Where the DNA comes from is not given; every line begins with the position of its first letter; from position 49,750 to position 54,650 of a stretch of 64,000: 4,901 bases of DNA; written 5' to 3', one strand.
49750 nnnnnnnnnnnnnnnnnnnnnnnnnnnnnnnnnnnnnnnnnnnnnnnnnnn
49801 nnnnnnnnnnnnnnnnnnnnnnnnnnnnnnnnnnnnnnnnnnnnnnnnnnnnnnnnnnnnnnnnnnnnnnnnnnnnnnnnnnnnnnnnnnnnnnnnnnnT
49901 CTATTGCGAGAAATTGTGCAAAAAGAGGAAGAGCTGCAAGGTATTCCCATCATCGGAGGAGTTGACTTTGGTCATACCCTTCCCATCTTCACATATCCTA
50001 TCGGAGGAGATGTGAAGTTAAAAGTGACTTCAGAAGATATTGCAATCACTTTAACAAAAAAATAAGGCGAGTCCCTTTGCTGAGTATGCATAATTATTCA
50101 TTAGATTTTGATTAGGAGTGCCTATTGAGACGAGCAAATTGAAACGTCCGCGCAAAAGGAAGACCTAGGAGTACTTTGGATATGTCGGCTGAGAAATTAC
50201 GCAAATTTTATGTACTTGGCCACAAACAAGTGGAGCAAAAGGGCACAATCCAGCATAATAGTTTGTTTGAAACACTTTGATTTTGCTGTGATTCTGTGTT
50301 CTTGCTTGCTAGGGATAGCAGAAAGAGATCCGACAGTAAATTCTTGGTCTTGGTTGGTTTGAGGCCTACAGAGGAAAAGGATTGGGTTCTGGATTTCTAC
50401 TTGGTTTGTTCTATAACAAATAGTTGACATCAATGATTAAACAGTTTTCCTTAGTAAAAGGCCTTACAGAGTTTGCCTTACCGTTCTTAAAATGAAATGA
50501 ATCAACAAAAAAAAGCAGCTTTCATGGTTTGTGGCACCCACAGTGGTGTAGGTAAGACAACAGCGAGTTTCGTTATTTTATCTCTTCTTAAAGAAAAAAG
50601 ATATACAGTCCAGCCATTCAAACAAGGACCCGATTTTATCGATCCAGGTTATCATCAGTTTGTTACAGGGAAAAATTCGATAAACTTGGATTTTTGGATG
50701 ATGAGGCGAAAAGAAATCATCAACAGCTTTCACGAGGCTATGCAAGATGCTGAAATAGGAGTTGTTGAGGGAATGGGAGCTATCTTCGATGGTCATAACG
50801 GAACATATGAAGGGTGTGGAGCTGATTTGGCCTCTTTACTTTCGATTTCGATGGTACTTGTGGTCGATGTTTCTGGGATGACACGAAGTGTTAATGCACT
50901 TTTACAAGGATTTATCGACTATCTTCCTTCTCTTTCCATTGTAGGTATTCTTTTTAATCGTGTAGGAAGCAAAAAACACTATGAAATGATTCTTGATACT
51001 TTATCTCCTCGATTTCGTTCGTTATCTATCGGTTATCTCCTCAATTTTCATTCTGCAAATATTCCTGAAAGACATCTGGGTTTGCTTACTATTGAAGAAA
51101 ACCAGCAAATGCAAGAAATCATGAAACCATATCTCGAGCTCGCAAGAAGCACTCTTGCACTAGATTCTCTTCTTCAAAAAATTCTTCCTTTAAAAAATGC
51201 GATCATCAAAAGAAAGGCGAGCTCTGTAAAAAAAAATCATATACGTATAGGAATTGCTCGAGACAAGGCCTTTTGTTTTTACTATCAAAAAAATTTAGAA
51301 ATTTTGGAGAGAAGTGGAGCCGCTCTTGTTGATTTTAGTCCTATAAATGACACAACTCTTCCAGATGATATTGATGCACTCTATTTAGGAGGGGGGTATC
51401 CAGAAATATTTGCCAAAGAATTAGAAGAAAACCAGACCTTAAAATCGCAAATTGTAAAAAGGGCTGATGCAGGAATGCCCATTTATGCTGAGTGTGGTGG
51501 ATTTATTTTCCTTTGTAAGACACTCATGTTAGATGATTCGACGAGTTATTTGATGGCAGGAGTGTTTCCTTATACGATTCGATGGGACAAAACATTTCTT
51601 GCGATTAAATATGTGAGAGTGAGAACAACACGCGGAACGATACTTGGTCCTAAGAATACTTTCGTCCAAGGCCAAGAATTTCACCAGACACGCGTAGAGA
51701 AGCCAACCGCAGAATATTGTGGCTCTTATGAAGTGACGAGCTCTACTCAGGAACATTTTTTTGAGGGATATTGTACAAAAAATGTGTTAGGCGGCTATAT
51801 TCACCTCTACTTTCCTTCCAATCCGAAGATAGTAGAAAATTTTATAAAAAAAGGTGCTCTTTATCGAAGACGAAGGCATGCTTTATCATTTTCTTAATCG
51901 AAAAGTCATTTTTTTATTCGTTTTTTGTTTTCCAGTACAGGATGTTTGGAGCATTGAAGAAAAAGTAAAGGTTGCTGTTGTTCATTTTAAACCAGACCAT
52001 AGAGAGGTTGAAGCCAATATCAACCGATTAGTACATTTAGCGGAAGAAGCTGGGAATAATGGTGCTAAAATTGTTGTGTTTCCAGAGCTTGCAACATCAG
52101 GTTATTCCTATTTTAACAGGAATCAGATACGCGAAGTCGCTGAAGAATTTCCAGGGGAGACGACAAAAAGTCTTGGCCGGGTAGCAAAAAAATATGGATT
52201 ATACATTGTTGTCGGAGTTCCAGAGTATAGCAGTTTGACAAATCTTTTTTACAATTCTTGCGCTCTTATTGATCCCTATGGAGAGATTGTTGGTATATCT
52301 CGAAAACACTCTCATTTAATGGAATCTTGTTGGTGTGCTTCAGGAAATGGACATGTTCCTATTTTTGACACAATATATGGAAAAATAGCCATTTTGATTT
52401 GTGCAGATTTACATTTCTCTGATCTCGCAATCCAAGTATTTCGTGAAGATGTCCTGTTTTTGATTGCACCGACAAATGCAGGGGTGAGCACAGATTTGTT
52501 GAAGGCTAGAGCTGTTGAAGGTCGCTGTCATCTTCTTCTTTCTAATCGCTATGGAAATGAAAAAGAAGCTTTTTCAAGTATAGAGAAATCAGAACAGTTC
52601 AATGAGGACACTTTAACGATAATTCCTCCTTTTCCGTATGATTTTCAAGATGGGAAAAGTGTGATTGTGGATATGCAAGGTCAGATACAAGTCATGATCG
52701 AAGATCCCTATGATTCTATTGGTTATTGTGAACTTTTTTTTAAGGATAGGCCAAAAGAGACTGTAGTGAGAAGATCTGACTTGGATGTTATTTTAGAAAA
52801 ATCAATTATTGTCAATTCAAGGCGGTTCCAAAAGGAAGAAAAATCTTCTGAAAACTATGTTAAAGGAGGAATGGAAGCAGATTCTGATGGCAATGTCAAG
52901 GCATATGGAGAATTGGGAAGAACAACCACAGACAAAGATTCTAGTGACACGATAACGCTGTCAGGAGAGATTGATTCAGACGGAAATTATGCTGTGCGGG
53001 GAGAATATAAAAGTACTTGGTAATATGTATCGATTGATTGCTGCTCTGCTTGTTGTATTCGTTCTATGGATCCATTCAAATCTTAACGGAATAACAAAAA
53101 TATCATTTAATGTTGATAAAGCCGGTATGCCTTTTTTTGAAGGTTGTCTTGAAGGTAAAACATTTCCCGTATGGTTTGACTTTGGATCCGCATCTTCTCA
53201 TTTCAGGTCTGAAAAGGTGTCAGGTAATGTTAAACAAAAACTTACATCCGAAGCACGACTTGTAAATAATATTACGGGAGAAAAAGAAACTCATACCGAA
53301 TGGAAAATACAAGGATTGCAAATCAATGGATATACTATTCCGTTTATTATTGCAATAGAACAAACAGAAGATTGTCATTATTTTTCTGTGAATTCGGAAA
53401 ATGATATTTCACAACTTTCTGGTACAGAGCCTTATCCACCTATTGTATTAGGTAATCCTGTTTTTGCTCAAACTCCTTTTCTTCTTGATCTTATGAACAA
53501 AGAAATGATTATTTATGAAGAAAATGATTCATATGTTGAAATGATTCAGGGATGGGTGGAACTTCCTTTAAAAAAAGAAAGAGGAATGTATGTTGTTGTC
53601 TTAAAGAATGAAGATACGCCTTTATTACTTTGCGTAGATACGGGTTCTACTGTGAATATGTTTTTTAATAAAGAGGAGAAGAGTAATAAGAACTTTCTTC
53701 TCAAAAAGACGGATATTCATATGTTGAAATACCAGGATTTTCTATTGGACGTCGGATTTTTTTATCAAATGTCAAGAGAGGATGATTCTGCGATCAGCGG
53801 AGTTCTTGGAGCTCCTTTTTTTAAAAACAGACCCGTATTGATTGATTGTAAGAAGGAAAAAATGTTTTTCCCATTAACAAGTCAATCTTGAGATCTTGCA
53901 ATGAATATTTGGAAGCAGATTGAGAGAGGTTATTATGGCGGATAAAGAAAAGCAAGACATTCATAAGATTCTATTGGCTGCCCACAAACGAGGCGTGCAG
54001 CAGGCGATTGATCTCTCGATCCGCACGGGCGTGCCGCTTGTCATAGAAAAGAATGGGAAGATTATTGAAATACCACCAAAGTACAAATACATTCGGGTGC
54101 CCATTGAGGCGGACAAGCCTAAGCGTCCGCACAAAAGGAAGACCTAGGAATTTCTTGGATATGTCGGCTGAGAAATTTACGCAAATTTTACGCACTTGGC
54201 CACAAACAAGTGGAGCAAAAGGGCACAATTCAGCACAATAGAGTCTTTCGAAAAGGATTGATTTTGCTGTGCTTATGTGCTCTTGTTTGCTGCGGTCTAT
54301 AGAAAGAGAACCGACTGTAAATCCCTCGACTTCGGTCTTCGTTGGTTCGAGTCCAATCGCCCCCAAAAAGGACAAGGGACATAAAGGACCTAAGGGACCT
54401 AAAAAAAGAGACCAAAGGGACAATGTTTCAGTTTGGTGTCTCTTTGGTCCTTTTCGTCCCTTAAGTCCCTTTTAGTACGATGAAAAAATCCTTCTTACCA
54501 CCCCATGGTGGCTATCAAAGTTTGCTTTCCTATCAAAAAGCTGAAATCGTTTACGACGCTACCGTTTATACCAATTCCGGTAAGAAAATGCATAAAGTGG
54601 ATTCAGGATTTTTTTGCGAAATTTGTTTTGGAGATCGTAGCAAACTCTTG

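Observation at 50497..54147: Orphan CbiA-type amidotransferase + exported nitrilase-superfamily hydrolase + two-lobed DTG protein as one island module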

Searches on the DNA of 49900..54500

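Call 95: search_rna_families(source=window, start=49900, end=54500, threshold=evalue, max_evalue=1)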
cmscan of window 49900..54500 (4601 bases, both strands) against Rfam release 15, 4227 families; matches with E-value up to 1: 1.
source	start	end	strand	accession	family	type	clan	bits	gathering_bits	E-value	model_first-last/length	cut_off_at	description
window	54386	54468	+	RF03792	MIR6462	Gene; miRNA;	-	24.2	96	0.52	1-119/119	no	MIR6462 microRNA precursor family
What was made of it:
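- Tried and rejected: A riboswitch or other RNA in 49.9-54.5 kb with relaxed thresholds: none found (call 95).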
